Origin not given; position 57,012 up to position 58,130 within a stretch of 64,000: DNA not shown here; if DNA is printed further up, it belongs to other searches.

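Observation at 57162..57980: Truncated sigma-70 paralog: regions 1.1-2.2 and 3 retained, promoter-recognition regions missing, polyhistidine tail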

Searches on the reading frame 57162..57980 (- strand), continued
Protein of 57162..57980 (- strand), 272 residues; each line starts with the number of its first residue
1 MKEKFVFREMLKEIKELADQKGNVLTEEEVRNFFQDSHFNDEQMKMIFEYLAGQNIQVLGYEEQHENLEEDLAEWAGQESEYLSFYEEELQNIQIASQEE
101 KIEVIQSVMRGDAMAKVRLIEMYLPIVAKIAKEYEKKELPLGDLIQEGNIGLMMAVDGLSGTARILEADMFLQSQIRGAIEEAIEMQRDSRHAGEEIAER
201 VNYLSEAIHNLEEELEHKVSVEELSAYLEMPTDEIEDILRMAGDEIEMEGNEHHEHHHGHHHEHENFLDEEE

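Call 12: find_encoding_contigs(protein=P0088, flank=6000, max_places=3)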
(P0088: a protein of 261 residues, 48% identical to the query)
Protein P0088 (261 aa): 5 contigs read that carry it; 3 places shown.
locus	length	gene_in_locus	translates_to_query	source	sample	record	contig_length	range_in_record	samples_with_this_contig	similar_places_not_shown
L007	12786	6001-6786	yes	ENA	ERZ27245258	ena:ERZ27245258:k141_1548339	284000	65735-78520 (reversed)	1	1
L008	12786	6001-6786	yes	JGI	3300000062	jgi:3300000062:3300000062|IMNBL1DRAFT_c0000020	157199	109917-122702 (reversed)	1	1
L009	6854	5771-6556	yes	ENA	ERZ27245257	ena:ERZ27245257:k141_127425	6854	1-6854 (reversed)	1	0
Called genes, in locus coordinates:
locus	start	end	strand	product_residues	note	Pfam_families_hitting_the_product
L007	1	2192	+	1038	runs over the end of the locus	PF17132:Glyco_hydro_106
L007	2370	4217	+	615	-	PF00270:DEAD, PF00271:Helicase_C, PF16124:RecQ_Zn_bind, PF09382:RQC, PF00570:HRDC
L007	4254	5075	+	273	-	PF01171:ATP_bind_3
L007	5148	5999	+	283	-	PF01261:AP_endonuc_2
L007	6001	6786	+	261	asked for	-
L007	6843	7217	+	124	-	PF12670:DUF3792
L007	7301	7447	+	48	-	PF13165:SCIFF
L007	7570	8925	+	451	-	PF04055:Radical_SAM, PF13353:Fer4_12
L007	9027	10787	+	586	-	PF01368:DHH, PF02272:DHHA1, PF17768:RecJ_OB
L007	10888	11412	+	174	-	PF00156:Pribosyltran, PF14681:UPRTase (weak)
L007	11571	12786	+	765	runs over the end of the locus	PF13328:HD_4, PF01966:HD, PF04607:RelA_SpoT, PF02824:TGS, PF19296:RelA_AH, PF28438:RelA_RIS, PF01842:ACT, PF13291:ACT_4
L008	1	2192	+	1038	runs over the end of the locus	PF17132:Glyco_hydro_106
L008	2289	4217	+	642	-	PF00270:DEAD, PF00271:Helicase_C, PF16124:RecQ_Zn_bind, PF09382:RQC, PF00570:HRDC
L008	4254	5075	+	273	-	PF01171:ATP_bind_3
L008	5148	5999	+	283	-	PF01261:AP_endonuc_2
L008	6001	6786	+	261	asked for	-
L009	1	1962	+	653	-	?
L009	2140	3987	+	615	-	PF00270:DEAD, PF00271:Helicase_C, PF16124:RecQ_Zn_bind, PF09382:RQC, PF00570:HRDC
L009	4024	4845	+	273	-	PF01171:ATP_bind_3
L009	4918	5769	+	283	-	PF01261:AP_endonuc_2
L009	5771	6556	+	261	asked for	-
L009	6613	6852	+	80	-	?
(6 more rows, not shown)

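Call 14: search_solved_structures(query=window:57162-57980:-, max_evalue=0.001, show_alignments=3)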
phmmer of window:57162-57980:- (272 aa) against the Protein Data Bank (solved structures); distinct sequences matched with E-value up to 0.001: 64 (the best 60 are shown).
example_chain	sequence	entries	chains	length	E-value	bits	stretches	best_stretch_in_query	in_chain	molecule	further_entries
8x6f_E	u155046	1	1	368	1.4e-19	74.1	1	9-260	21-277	RNA polymerase sigma factor SigA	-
7l7b_F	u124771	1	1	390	1.8e-17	67.1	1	83-257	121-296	RNA polymerase sigma factor SigA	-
6uu8_FFF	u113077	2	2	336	3.6e-17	66.1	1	69-241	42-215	RNA polymerase sigma factor RpoS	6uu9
5ipl_F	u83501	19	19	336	6e-17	65.4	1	69-241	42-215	RNA polymerase sigma factor RpoS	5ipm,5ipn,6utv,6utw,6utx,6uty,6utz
6omf_F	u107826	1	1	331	6.3e-17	65.4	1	69-241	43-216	RNA polymerase sigma factor RpoS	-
6kj6_F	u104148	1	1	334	6.6e-17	65.3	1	69-241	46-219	RNA polymerase sigma factor RpoS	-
7ckq_F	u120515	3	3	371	3.9e-16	62.8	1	7-260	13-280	RNA polymerase sigma factor SigA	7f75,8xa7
7vf9_F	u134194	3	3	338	7e-15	58.6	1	86-240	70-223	RNA polymerase sigma factor RpoS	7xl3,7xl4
7f0r_F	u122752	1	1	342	8.7e-15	58.3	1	86-240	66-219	RNA polymerase sigma factor RpoS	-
7xya_F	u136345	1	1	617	5.5e-14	55.7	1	86-251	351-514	RNA polymerase sigma factor RpoD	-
9gdo_F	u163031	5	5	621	1.6e-13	54.2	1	90-250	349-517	RNA polymerase sigma factor RpoD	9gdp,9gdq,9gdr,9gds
7ye1_F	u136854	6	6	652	1.7e-13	54.1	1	103-266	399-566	RNA polymerase sigma factor RpoD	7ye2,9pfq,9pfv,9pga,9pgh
8k59_F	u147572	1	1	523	2.1e-13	53.8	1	106-250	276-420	RNA polymerase sigma factor RpoD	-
4ljz_F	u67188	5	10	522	2.3e-13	53.7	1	106-250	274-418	RNA polymerase sigma factor RpoD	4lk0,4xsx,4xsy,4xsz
5vt0_L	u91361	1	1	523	2.7e-13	53.5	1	106-250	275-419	RNA polymerase sigma factor RpoD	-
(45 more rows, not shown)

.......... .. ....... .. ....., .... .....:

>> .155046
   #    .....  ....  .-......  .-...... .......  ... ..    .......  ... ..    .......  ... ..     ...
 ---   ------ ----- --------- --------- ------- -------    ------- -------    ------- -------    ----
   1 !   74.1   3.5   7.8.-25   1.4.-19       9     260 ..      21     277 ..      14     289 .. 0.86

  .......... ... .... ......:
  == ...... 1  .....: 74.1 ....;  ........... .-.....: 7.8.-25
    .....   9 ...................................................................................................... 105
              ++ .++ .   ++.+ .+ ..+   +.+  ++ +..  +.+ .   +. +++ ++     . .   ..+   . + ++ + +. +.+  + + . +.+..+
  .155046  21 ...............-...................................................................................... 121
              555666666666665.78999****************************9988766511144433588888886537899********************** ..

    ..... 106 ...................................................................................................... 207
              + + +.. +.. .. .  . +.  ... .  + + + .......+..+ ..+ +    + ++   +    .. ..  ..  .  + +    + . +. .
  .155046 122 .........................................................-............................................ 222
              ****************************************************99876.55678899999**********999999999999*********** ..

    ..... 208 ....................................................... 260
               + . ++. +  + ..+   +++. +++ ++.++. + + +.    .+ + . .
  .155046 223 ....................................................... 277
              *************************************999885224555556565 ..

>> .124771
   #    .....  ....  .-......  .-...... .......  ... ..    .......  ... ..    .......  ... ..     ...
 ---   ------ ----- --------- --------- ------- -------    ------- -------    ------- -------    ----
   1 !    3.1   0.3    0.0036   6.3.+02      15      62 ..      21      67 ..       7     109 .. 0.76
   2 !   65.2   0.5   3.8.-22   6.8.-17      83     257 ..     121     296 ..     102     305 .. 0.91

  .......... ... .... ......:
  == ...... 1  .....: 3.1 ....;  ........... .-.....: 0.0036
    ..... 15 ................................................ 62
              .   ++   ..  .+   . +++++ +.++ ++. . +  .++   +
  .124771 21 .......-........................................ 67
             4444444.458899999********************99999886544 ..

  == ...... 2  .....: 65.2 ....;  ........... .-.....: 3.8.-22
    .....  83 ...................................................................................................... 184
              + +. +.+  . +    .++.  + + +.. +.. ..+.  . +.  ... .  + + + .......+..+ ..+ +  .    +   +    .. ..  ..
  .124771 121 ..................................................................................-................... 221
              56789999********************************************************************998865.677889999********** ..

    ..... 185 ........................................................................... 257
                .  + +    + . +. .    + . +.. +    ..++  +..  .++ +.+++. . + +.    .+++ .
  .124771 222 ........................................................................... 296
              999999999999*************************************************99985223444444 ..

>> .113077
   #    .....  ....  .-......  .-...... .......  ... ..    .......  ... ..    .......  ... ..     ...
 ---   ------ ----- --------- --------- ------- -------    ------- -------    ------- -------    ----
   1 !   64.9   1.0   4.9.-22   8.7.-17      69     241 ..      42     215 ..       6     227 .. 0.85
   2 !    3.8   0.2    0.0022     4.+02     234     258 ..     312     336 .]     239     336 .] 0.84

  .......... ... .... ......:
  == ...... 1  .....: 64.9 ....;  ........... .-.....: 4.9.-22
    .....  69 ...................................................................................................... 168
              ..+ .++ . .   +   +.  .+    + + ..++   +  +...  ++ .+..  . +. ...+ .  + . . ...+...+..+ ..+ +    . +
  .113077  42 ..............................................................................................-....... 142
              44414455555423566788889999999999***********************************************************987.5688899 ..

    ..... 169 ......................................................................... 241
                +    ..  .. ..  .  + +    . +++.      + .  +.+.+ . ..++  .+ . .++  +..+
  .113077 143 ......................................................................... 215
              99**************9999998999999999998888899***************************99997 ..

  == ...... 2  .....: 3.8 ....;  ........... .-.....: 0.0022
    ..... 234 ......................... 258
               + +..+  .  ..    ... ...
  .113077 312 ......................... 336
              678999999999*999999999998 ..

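Call 19: find_related_loci(query=A1, collection=genome_contigs, flank=4000)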
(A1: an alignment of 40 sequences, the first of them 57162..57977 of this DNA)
Query A1 (271 aa) in genome_contigs; peptide patterns used: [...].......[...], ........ (x = any residue, [..] = any of these).
600 stretches matched a pattern (row limit reached: there are more); 587 encode a relative of the query (tblastn E <= 1e-3); the best 80 are kept; 80 distinct loci.
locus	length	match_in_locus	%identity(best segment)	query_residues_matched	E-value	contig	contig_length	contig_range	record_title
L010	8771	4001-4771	47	2-252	2e-70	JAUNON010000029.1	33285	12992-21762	MAG: Lachnospiraceae bacterium isolate S34M_St_54 NODE_550_length_33285_cov_9.826994, whole genome shotgun sequence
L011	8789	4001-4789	45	1-254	2e-64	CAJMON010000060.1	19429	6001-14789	TPA_asm: uncultured bacterium isolate ERR1430502-bin.37 genome assembly, contig: NODE_1959_length_19429_cov_9.601012, wh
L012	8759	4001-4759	44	3-246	1e-58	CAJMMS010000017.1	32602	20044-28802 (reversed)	TPA_asm: uncultured bacterium isolate ERR260178-bin.6 genome assembly, contig: NODE_684_length_32602_cov_5.785264, whole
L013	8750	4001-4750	45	3-259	5e-55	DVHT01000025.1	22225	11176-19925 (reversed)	MAG TPA_asm: Candidatus Choladousia intestinipullorum isolate ChiSjej5B23-16397 ChiSjej5B23M5__C15954_L22225_SRR6323335,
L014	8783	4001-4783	39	2-245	4e-54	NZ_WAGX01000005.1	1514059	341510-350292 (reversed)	Candidatus Galacturonibacter soehngenii isolate galUA 1601400005, whole genome shotgun sequence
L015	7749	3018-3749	43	3-249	7e-52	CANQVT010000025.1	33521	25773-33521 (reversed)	MAG: uncultured Lachnospiraceae bacterium isolate Lapin-014__bin33 genome assembly, contig: Lapin-014__NODE_944_length_3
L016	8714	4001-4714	40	3-249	8e-51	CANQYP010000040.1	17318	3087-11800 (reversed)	MAG: uncultured Lachnospiraceae bacterium isolate Lapin-015__bin17 genome assembly, contig: Lapin-015__NODE_3081_length_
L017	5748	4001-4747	38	2-244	9e-43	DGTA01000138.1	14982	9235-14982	MAG TPA_asm: Lachnospiraceae bacterium UBA4348 UBA4348_contig_14106, whole genome shotgun sequence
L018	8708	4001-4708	38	2-242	1e-41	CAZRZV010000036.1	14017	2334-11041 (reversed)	MAG TPA_asm: uncultured Faecalimonas sp. isolate SRP287540_co1_192 genome assembly, contig: NODE_4668_length_14017_cov_6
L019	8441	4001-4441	48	103-249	5e-37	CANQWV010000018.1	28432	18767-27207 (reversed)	MAG: uncultured Lachnospiraceae bacterium isolate Lapin-010__bin15 genome assembly, contig: Lapin-010__NODE_588_length_2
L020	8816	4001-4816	35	6-257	9e-37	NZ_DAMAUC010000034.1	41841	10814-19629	MAG: Anaerocolumna sp. isolate CTOTU48493 NODE_217_length_41841_cov_5.640669, whole genome shotgun sequence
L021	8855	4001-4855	29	6-260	9e-34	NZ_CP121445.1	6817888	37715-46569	Anaerocolumna sp. AGMB13025 chromosome, complete genome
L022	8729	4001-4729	35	6-247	2e-33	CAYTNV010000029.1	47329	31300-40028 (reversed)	MAG TPA_asm: uncultured Blautia sp. isolate SRP222994_co1_531 genome assembly, contig: NODE_1273_length_47329_cov_54.574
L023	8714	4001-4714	35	6-241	9e-33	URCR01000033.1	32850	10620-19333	uncultured Lachnospiraceae bacterium isolate UMGS873 genome assembly, contig: NODE_426_length_32850_cov_6.626528, whole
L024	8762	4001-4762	29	2-247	3e-28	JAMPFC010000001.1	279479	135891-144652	MAG: Roseburia sp. isolate NALB_7861_19 Scaffold_#1__SCF_001__278679_bp, whole genome shotgun sequence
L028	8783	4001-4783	30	2-250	2e-25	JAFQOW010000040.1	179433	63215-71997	MAG: Lachnospiraceae bacterium isolate RGIG2016 Goat_Colon-1__c416, whole genome shotgun sequence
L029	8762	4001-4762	29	2-245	3e-24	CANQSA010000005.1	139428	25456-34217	MAG: uncultured Lachnospiraceae bacterium isolate Lapin-021__bin41 genome assembly, contig: Lapin-021__NODE_123_length_1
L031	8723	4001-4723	31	6-245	2e-30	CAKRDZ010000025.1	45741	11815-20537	MAG: uncultured Eubacterium sp. isolate REFINED_METABAT215_TOP10_CONTIGS_1500_ASSEMBLY_K77_MERGED__Hadza_MoBio_hadza-A-D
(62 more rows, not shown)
